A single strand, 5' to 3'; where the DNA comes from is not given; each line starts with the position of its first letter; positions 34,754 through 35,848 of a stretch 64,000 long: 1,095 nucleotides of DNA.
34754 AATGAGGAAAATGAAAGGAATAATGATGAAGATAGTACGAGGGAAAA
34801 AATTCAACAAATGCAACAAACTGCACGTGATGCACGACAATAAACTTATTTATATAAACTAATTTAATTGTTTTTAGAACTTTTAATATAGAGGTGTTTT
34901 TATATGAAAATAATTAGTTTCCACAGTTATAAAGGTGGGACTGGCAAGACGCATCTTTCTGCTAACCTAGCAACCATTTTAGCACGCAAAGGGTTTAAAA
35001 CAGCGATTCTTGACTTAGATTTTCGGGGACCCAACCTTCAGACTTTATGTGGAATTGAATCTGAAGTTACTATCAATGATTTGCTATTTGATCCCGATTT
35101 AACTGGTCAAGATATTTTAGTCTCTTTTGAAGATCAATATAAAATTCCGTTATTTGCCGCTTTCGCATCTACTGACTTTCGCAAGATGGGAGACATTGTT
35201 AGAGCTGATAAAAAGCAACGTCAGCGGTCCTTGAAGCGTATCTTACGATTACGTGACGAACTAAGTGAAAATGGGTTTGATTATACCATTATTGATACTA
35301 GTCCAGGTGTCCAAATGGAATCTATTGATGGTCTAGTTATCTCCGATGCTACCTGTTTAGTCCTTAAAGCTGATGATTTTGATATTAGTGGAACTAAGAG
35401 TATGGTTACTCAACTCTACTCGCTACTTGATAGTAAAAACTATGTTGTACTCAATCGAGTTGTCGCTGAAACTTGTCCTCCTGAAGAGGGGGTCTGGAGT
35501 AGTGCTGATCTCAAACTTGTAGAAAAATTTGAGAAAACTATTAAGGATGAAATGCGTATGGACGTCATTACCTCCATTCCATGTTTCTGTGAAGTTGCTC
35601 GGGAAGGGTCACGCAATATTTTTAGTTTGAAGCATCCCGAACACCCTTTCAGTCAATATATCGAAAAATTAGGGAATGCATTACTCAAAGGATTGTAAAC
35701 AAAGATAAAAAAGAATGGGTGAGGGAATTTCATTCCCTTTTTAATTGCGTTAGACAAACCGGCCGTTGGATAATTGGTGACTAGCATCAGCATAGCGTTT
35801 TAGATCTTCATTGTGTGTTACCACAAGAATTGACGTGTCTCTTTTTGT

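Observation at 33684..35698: Three-gene wHTH / coiled-coil-wHTH / ParA cassette resembling archaeal tripartite segregation modules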

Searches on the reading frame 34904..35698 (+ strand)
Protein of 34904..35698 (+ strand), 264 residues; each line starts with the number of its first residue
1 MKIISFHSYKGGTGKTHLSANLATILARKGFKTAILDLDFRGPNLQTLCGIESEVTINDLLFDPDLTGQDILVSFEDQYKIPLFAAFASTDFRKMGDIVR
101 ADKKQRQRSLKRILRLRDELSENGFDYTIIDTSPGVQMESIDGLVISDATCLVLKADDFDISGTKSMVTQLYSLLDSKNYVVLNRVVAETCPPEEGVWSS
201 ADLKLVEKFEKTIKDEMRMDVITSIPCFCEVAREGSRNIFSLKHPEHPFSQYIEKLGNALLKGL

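Call 3: search_protein_families(library=pfam, proteins=[window:34904-35698:+], max_evalue=1)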
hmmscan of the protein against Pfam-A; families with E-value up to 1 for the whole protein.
window:34904-35698:+ (264 aa): 10 families
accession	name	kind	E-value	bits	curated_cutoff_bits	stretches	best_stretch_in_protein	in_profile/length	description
PF13614.12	AAA_31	-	2.9e-19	70.1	27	1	1-174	1-167/177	AAA domain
PF01656.29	CbiA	-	1.5e-13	51.3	25.4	1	5-186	2-83/125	CobQ/CobB/MinD/ParA nucleotide binding domain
PF10609.15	ParA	-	1.6e-13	51.1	27.1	1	2-143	4-130/246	NUBPL iron-transfer P-loop NTPase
PF02374.21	ArsA_ATPase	-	3e-06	27.1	24.3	1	2-134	2-134/305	Anion-transporting ATPase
PF09140.17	MipZ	-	8.5e-06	25.7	20.7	1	3-44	2-43/262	ATPase MipZ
PF07015.17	VirC1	-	0.00029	20.7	24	1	1-39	1-39/231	VirC1 protein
PF06564.18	CBP_BcsQ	-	0.011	15.7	21.3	1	1-38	1-38/234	Cellulose biosynthesis protein BcsQ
PF16575.11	CLP1_P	-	0.066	13.5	26.6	1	12-43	4-35/188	mRNA cleavage and polyadenylation factor CLP1 P-loop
PF00448.28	SRP54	-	0.073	13.1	22.7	0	12-39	11-38/196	SRP54-type protein, GTPase domain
PF02606.20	LpxK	-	0.19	11.3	27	1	11-36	46-71/328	Tetraacyldisaccharide-1-P 4'-kinase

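Call 4: search_protein_families(library=ncbifam, proteins=[window:34904-35698:+], max_evalue=1)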
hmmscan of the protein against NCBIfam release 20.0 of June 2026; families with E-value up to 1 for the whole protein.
window:34904-35698:+ (264 aa): 28 families (the best 25 are shown)
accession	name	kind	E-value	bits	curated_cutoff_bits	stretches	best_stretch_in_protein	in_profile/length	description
NF047398.1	AAA_KGGVGR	domain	1.2e-15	58.3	90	1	1-171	2-189/190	KGGVGR-motif variant AAA ATPase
TIGR01969.1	minD_arch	subfamily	2e-14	53.4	201.75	1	3-189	2-173/251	cell division ATPase MinD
TIGR01968.1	minD_bact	equivalog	1.8e-12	47.2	212.9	1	2-189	2-176/261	septum site-determining protein MinD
NF041546.1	ParA_partition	equivalog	1.9e-12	47.2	180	2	3-41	1-39/203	ParA family partition ATPase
NF041136.1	MrpORP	equivalog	2.1e-12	47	450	1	4-56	8-60/365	iron-sulfur cluster carrier protein MrpORP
TIGR01007.1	eps_fam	subfamily_domain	4.8e-10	39.3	108.05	1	1-49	17-65/204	polysaccharide biosynthesis tyrosine autokinase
NF008079.0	PRK10818.1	equivalog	2.3e-09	37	508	1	2-152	3-141/270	septum site-determining protein MinD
TIGR03371.1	cellulose_yhjQ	equivalog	6.4e-08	32.4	157.85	1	1-41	1-41/246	cellulose biosynthesis protein BcsQ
TIGR03453.1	partition_RepA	equivalog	1.5e-07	30.6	348.45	1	2-58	105-160/387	plasmid partitioning protein RepA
NF008669.0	PRK11670.1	equivalog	2.1e-07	30.2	348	1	2-54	108-160/369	iron-sulfur cluster carrier protein ApbC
NF010443.0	PRK13869.1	subfamily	7.7e-07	28.2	446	1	2-163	122-290/405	plasmid-partitioning protein RepA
TIGR03018.1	pepcterm_TyrKin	hypoth_equivalog_domain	1.6e-06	27.6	230.65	1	5-74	39-109/207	XrtA-associated tyrosine autokinase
TIGR00345.1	GET3_arsA_TRC40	subfamily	3.8e-06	26.7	135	1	10-38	5-33/299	TRC40/GET3/ArsA family transport-energizing ATPase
NF041283.1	PrgP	equivalog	9.3e-06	25.1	400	1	3-175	4-175/297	ParA superfamily DNA segregation protein PrgP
NF010423.0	PRK13849.1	equivalog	1.8e-05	24.2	313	1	1-39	1-39/231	conjugal transfer ATPase VirC1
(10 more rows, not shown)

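Call 15: search_solved_structures(query=window:34904-35698:+, max_evalue=0.001, show_alignments=2)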
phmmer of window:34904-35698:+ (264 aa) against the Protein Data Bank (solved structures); distinct sequences matched with E-value up to 0.001: 26.
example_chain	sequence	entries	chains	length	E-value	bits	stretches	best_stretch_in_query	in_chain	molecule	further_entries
1g3q_A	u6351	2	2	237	7.6e-10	41.9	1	2-157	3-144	CELL DIVISION INHIBITOR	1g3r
4v03_A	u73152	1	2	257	1.4e-09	41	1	3-189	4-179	SITE-DETERMINING PROTEIN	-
1ion_A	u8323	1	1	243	2.6e-09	40.2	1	2-158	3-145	PROBABLE CELL DIVISION INHIBITOR MIND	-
4v02_A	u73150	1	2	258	1.8e-08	37.5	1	3-189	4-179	SITE-DETERMINING PROTEIN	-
3vx3_A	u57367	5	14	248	1.7e-07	34.3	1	2-53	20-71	ATPase involved in chromosome partitioning, ParA/MinD family, Mrp homolog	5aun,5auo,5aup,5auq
8zkc_A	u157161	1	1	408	2.1e-07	33.9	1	3-54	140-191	Iron-sulfur cluster carrier protein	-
4dzz_A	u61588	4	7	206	3.8e-07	33.1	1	1-39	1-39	Plasmid partitioning protein ParF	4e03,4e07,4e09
5u1g_D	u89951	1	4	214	4.4e-07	32.9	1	1-39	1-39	ParA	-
3kb1_A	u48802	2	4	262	4.6e-07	32.8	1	5-69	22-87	Nucleotide-binding protein | Iron-sulfur cluster carrier protein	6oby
1wcv_1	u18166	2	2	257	4.6e-07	32.8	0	4-67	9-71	SEGREGATION PROTEIN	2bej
3q9l_A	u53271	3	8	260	1.7e-06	31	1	2-152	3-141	Septum site-determining protein minD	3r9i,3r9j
6riq_C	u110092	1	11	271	2.3e-06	30.6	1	2-58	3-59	Site-determining protein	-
1hyq_A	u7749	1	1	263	3.6e-06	29.9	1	3-62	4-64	CELL DIVISION INHIBITOR (MIND-1)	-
2ph1_A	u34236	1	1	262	5.5e-06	29.3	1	5-68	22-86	Nucleotide-binding protein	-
2bek_A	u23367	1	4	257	5.6e-06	29.3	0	4-66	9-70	SEGREGATION PROTEIN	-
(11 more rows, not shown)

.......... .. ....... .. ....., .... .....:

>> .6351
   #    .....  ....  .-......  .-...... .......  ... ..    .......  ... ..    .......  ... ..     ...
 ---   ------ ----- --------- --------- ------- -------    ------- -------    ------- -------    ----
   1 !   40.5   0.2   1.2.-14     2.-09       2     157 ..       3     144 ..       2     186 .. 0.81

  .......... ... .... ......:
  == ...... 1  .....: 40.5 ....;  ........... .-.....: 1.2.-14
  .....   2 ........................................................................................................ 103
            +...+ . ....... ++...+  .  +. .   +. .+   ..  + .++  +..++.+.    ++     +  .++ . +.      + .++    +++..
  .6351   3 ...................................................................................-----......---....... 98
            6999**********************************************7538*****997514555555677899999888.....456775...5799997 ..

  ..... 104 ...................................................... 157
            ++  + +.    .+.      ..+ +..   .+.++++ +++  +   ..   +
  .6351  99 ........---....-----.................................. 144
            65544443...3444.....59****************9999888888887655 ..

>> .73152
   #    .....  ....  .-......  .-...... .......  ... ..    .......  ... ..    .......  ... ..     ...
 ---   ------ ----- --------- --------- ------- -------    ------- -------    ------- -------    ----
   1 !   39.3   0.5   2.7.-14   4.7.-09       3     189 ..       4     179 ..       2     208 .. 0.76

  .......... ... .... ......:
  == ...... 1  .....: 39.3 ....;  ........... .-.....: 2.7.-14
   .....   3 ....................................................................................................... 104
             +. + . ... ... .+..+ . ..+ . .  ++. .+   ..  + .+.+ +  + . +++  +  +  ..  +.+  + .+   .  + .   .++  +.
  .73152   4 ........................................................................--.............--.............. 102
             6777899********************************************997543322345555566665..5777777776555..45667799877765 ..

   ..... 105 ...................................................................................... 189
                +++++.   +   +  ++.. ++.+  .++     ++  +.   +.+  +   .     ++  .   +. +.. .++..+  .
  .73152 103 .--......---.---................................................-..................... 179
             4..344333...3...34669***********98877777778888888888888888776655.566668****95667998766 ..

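Call 37: find_homologous_proteins(query=window:34904-35698:+, max_evalue=1e-20)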
Query window:34904-35698:+ (264 aa): 4535 proteins with E <= 1e-20 among 5220 candidates; the best 120 are listed.
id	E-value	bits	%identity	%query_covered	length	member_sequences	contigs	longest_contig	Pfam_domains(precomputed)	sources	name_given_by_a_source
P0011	6.4e-171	584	100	100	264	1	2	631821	PF10609.16,PF01656.30,PF13614.13,PF09140.18,PF02374.22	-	-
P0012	2.6e-152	523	87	100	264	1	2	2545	PF10609.16,PF01656.30,PF13614.13,PF09140.18,PF02374.22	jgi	jgi:chromosome partitioning protein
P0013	3.1e-151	520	87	100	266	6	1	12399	PF10609.16,PF01656.30,PF13614.13,PF09140.18,PF02374.22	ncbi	ncbi:MAG: MinD/ParA family protein [Candidatus Hermodarchaeota archaeon]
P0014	3.5e-151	520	88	100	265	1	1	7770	PF10609.16,PF01656.30,PF13614.13,PF09140.18,PF02374.22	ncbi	-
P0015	5.3e-150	516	85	100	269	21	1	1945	PF10609.16,PF01656.30,PF13614.13,PF09140.18,PF02374.22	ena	-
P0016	7.2e-150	515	87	100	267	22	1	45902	PF10609.16,PF01656.30,PF13614.13,PF07015.18,PF09140.18,PF02374.22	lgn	-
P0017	1.2e-149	515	86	100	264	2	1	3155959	PF10609.16,PF01656.30,PF13614.13,PF09140.18,PF02374.22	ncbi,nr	ncbi:MAG: AAA family ATPase [Candidatus Heimdallarchaeota archaeon]|nr:MAG: AAA family ATPase [Candi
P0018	1.3e-149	515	86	100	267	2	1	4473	PF10609.16,PF01656.30,PF13614.13,PF07015.18,PF09140.18,PF02374.22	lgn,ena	-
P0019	2.4e-149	514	86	100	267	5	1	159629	PF10609.16,PF01656.30,PF13614.13,PF07015.18,PF09140.18,PF02374.22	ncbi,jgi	ncbi:MAG: MinD/ParA family ATP-binding protein [Candidatus Hodarchaeales archaeon]|jgi:MinD-like ATP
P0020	4.8e-149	513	87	100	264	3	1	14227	PF10609.16,PF01656.30,PF13614.13,PF09140.18,PF02374.22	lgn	-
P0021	5.4e-149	513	86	100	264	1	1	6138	PF10609.16,PF01656.30,PF13614.13,PF07015.18,PF09140.18,PF02374.22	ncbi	-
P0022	5.4e-149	513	86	100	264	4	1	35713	PF10609.16,PF01656.30,PF13614.13,PF09140.18,PF02374.22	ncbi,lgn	ncbi:MAG: MinD/ParA family protein [Candidatus Thorarchaeota archaeon]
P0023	9.7e-149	512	86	100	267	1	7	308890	PF10609.16,PF01656.30,PF13614.13,PF07015.18,PF09140.18,PF02374.22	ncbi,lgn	ncbi:MAG: MinD/ParA family protein [Promethearchaeota archaeon]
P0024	1.2e-148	511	85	100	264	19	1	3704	PF10609.16,PF01656.30,PF13614.13,PF09140.18,PF02374.22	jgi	-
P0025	2.2e-148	511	86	100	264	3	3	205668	PF10609.16,PF01656.30,PF13614.13,PF09140.18,PF02374.22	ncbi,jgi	ncbi:MAG: MinD/ParA family ATP-binding protein [Candidatus Hodarchaeales archaeon]|jgi:MinD-like ATP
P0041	6.5e-83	296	55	97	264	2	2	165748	PF10609.16,PF01656.30,PF13614.13,PF02374.22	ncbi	ncbi:MAG: MinD/ParA family ATP-binding protein [Candidatus Hodarchaeales archaeon]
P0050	6.6e-64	234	44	98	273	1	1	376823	PF10609.16,PF01656.30,PF13614.13,PF09140.18,PF06564.19,PF02374.22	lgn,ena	-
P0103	8.9e-44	168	37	99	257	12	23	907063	PF10609.16,PF01656.30,PF13614.13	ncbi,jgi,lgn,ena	ncbi:MAG: MinD/ParA family protein [Candidatus Bathyarchaeia archaeon]|jgi:septum site-determining p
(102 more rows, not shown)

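Call 38: find_encoding_contigs(protein=P0041, flank=4000, max_places=2)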
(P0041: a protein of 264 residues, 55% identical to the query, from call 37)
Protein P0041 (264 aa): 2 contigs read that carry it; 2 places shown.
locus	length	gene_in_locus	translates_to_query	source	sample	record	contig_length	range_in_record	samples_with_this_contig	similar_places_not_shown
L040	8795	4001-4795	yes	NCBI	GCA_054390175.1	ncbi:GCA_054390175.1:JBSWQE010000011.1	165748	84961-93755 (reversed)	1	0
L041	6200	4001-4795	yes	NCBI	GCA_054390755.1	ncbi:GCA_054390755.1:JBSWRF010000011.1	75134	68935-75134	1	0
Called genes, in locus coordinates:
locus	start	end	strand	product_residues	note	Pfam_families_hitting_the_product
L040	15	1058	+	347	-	PF04143:Sulf_transp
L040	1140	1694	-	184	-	PF00025:Arf, PF09439:SRPRB, PF00071:Ras, PF04670:Gtr1_RagA (weak), PF08477:Roc, PF00503:G-alpha (weak)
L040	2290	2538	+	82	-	PF12840:HTH_20 (weak)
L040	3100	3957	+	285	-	-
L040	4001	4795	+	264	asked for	PF01656:CbiA, PF02374:ArsA_ATPase, PF10609:ParA, PF13614:AAA_31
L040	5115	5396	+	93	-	PF08734:GYD (weak), PF01037:AsnC_trans_reg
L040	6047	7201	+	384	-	PF23435:DUF7121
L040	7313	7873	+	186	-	PF01949:Endo_dU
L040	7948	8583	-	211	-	PF00702:Hydrolase, PF13419:HAD_2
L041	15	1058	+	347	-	PF04143:Sulf_transp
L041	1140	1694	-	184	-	PF00025:Arf, PF09439:SRPRB, PF00071:Ras, PF04670:Gtr1_RagA (weak), PF08477:Roc, PF00503:G-alpha (weak)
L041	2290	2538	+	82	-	PF12840:HTH_20 (weak)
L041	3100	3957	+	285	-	-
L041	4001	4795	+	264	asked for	PF01656:CbiA, PF02374:ArsA_ATPase, PF10609:ParA, PF13614:AAA_31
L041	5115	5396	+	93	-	PF08734:GYD (weak), PF01037:AsnC_trans_reg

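Call 39: find_encoding_contigs(protein=P0050, flank=4000, max_places=2)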
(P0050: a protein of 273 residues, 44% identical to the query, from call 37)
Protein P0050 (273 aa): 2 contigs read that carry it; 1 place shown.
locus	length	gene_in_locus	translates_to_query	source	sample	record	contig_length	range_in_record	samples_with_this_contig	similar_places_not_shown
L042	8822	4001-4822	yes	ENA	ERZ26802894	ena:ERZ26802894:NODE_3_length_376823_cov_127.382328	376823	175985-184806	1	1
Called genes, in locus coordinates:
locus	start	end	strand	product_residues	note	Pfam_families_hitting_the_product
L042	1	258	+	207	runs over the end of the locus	-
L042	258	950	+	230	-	PF03703:bPH_2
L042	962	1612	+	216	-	PF03703:bPH_2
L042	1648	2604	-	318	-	-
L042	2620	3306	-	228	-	PF00132:Hexapep, PF14602:Hexapep_2 (weak)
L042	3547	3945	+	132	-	-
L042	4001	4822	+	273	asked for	PF01656:CbiA, PF02374:ArsA_ATPase, PF06564:CBP_BcsQ (faint), PF09140:MipZ (weak), PF10609:ParA, PF13614:AAA_31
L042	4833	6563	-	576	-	PF23381:Beta-prop_IFT122_1st (weak), PF25173:Beta-prop_WDR3_1st (weak), PF25174:Beta-prop_THOC3 (weak), PF23381:Beta-prop_IFT122_1st, PF25175:Beta-prop_WDR5, PF13570:Beta-prop_ACSF4, PF25174:Beta-prop_THOC3, PF23414:Beta-prop_EML_2, +12 more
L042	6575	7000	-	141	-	-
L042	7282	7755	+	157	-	-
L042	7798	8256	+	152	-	-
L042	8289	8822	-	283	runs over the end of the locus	PF00583:Acetyltransf_1 (weak), PF08445:FR47 (weak)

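Call 40: find_encoding_contigs(protein=P0103, flank=4000, max_places=3)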
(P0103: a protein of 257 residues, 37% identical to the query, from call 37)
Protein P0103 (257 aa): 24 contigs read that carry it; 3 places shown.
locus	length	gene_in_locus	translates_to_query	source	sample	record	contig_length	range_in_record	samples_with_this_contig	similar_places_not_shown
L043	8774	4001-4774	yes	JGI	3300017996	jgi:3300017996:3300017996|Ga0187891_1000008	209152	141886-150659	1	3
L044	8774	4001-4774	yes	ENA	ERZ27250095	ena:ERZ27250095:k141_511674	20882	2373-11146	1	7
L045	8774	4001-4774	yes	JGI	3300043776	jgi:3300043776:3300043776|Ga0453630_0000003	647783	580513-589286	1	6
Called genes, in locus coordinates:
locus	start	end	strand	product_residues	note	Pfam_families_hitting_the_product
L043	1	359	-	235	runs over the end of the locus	PF00753:Lactamase_B (weak), PF12706:Lactamase_B_2, PF23023:Anti-Pycsar_Apyc1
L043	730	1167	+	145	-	PF00164:Ribosom_S12_S23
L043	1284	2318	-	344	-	-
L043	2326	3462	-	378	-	PF01835:MG2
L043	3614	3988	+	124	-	PF01978:TrmB (weak)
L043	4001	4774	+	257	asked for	PF01656:CbiA, PF10609:ParA, PF13614:AAA_31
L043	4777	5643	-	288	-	PF01835:MG2 (faint)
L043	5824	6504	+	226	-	PF00561:Abhydrolase_1, PF03959:FSH1 (faint), PF12697:Abhydrolase_6, PF20408:Abhydrolase_11 (faint), PF12146:Hydrolase_4, PF06821:Ser_hydrolase (faint), PF00561:Abhydrolase_1 (weak), PF08386:Abhydrolase_4 (faint)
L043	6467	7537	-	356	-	PF13167:GTP-bdg_N, PF16360:GTP-bdg_M, PF01926:MMR_HSR1, PF02421:FeoB_N (weak), PF00009:GTP_EFTU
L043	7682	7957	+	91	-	PF00708:Acylphosphatase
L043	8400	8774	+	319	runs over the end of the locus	-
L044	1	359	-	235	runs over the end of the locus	PF00753:Lactamase_B (weak), PF12706:Lactamase_B_2, PF23023:Anti-Pycsar_Apyc1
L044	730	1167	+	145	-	PF00164:Ribosom_S12_S23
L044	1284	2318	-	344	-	-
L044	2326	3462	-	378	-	PF01835:MG2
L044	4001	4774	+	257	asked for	PF01656:CbiA, PF10609:ParA, PF13614:AAA_31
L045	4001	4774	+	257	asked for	PF01656:CbiA, PF10609:ParA, PF13614:AAA_31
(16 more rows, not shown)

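Call 53: search_protein_families(library=padloc, proteins=[window:34904-35698:+], max_evalue=0.01)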
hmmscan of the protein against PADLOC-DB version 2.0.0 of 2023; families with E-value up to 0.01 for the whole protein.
window:34904-35698:+ (264 aa): 2 families
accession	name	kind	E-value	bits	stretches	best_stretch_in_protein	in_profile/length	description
PDLC04559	PDC-M28B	-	0.00011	19.4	1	4-48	131-175/438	-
PDLC04560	PDC-M28B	-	0.0067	13.8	1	4-56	17-69/327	-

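Call 54: search_protein_families(library=phrogs, proteins=[window:34904-35698:+], max_evalue=0.01)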
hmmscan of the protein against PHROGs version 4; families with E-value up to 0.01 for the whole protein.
window:34904-35698:+ (264 aa): 2 families
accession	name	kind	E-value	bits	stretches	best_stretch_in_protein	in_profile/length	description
phrog_164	-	DNA, RNA and nucleotide metabolism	6.8e-26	92.4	1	1-227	224-433/500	ParA-like partition protein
phrog_19408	-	unknown function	0.00015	21.2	1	13-169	538-678/721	-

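Call 72: search_dna_similar(query=window:34904-35698:+, collection=plasmids, mode=protein, max_rows=15)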
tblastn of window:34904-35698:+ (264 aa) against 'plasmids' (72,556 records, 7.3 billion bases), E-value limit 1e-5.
Records with a match: 631; places in all: 646; records where one place covers at least 80% of the query: 45.
Best place of each record, by identity: <60% 631.
By first word of the organism name: Enterococcus 225; Clostridium 90; Lactiplantibacillus 42; Aeromonas 18; Leuconostoc 16; Levilactobacillus 12; Pseudosulfitobacter 12; Bacteroides 8; Sphingobium 8; Spiroplasma 7; and 94 more.
By predicted mobility (MOB-suite, as given by PLSDB): mobilizable 349; non-mobilizable 220; conjugative 62.
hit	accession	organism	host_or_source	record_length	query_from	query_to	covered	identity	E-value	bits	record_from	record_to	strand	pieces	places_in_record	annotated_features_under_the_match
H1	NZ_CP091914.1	Nostoc sp. UHCC 0870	cell culture,Brackish water, ...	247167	2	258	97%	31.2%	1e-21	100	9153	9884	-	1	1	MinD/ParA family protein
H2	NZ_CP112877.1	Pseudanabaena galeata CCNP1313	-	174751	2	251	95%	29.7%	9e-19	93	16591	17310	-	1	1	MinD/ParA family protein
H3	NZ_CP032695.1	Rhizobium jaguaris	Calliandra grandiflora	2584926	2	256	97%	28.6%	6e-18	90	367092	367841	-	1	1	none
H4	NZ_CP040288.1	Nostoc sp. C057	Phaeoceros,pure culture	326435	2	253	95%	28.6%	8e-19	93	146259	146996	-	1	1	MinD/ParA family protein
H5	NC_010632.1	Nostoc punctiforme PCC 73102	-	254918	2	260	98%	27.1%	1e-18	92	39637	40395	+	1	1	MinD/ParA family protein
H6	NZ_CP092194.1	Deinococcus sp. KNUC1210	Setaria viridis,cell ...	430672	2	261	98%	26.7%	2e-18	92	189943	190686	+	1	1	MinD/ParA family protein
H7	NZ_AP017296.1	Nostoc sp. NIES-3756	-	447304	2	260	98%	26.2%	3e-19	94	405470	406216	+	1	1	MinD/ParA family protein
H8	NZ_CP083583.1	Kovacikia minuta CCNUW1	cell culture,fresh water lake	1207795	2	262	99%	25.7%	4e-17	88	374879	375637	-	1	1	record has no annotation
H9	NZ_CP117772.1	Nostoc sp. UHCC 0926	whole organism,lichen surface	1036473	2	261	98%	25.5%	2e-20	98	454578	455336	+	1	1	none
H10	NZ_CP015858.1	Lactiplantibacillus plantarum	Bos taurus,raw cow milk,raw cow milk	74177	1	225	85%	28.9%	2e-9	65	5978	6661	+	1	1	AAA family ATPase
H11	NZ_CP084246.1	Enterococcus lactis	goat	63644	2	241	91%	26.9%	9e-7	57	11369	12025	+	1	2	AAA family ATPase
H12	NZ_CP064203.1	Acinetobacter baumannii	Homo sapiens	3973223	2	235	89%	26.9%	7e-7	57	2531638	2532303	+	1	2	none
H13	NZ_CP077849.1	Acinetobacter baumannii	Homo sapiens,Rectal swab_P28_BU14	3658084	2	235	89%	26.9%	7e-7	57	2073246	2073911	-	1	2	none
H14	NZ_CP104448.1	Acinetobacter baumannii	Homo sapiens,sputum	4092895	2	235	89%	26.9%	7e-7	57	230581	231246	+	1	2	none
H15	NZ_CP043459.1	Acinetobacter baumannii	Homo sapiens,Skin/Wound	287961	2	235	89%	26.9%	7e-7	57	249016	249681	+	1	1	minD: septum site-determining protein MinD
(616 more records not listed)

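Call 74: predict_structure(alignment_id=A3)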
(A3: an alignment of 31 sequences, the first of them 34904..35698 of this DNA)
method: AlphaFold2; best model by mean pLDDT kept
length: 264 residues; sequences in the alignment: 31
mean_pLDDT: 90.9   pTM: 0.90
mean pLDDT of the five models: 90.9, 90.7, 89.4, 89.3, 88.3
residues with pLDDT >= 90: 179; 70-90: 75; 50-70: 10; < 50: 0
segments of 3 or more residues with pLDDT < 50: none
pLDDT, mean of each block of 10 residues (from residue 1): 96 93 97 96 89 93 94 96 96 88 90 96 98 88 92 88 91 90 85 66 89 93 91 83 92 95 90
secondary structure, 60 per line:
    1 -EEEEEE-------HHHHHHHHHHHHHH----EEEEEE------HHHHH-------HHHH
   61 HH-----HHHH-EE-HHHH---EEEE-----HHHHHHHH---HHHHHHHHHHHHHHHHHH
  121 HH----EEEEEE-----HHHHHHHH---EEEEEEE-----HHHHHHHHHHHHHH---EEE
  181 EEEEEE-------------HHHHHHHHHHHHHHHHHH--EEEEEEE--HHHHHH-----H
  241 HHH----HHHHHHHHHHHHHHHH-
elements in order: E2-7 H15-28 E33-38 H45-49 H57-62 H68-71 H76-79 E83-86 H92-99 H103-122 E127-132 H138-145 E149-155 H161-174 E178-186 H200-217 E220-226 H229-234 H240-243 H248-263

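Call 77: fold_search(model_id=the predicted structure, library=pdb)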
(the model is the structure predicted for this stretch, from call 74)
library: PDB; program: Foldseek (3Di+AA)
matches with E <= 10: 1700; with E <= 0.001: 440
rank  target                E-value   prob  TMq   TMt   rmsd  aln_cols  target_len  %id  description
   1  4rz3_A                7.5e-15  1.00  0.74  0.79   3.3       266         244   20  Crystal structure of the MinD-like ATPase FlhG (released 2015-03-04)
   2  4rz2_B                1.1e-14  1.00  0.72  0.74   3.9       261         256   21  Crystal structure of the MinD-like ATPase FlhG (released 2015-03-04)
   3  4rz2_A                1.5e-13  1.00  0.72  0.73   4.0       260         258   21  Crystal structure of the MinD-like ATPase FlhG (released 2015-03-04)
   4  5j1j_B                2.7e-13  1.00  0.73  0.77   3.8       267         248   21  Structure of FleN-AMPPNP complex (released 2017-03-29)
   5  1g3q                  3.5e-13  1.00  0.72  0.80   4.2       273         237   22  CRYSTAL STRUCTURE ANALYSIS OF PYROCOCCUS FURIOSUS CELL DIVISION ATPASE MIND (released 2001-04-21)
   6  1hyq                  4.0e-13  1.00  0.75  0.85   3.1       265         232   21  MIND BACTERIAL CELL DIVISION REGULATOR FROM A. FULGIDUS (released 2001-03-14)
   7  9a6n_A                4.0e-13  1.00  0.76  0.79   3.5       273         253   21  Integrative model of SOJ-NRDR by crosslinking MS and deep learning (released 2024-09-18)
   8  3q9l_A                8.2e-13  1.00  0.74  0.75   4.3       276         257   19  The structure of the dimeric E.coli MinD-ATP complex (released 2011-01-26)
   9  5j1j_A                8.7e-13  1.00  0.76  0.73   3.5       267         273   19  Structure of FleN-AMPPNP complex (released 2017-03-29)
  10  2bej                  1.1e-12  1.00  0.75  0.80   3.1       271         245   19  Structure of the bacterial chromosome segregation protein Soj (released 2005-01-12)
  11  3r9j_A                1.6e-12  1.00  0.76  0.80   3.2       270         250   20  4.3A resolution structure of a MinD-MinE(I24N) protein complex (released 2011-08-17)
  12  8ray_B                1.7e-12  1.00  0.75  0.78   3.6       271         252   21  ParA in complex with ATP (released 2025-03-26)
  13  3r9j_B                2.2e-12  1.00  0.77  0.81   3.1       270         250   20  4.3A resolution structure of a MinD-MinE(I24N) protein complex (released 2011-08-17)
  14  6riq_C                2.8e-12  1.00  0.74  0.76   4.0       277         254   19  MinCD filament from Pseudomonas aeruginosa (released 2019-06-19)
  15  1ion                  2.8e-12  1.00  0.71  0.77   4.3       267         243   22  THE SEPTUM SITE-DETERMINING PROTEIN MIND COMPLEXED WITH MG-ADP FROM PYROCOCCUS HORIKOSHII OT3 (released 2001-09-26)
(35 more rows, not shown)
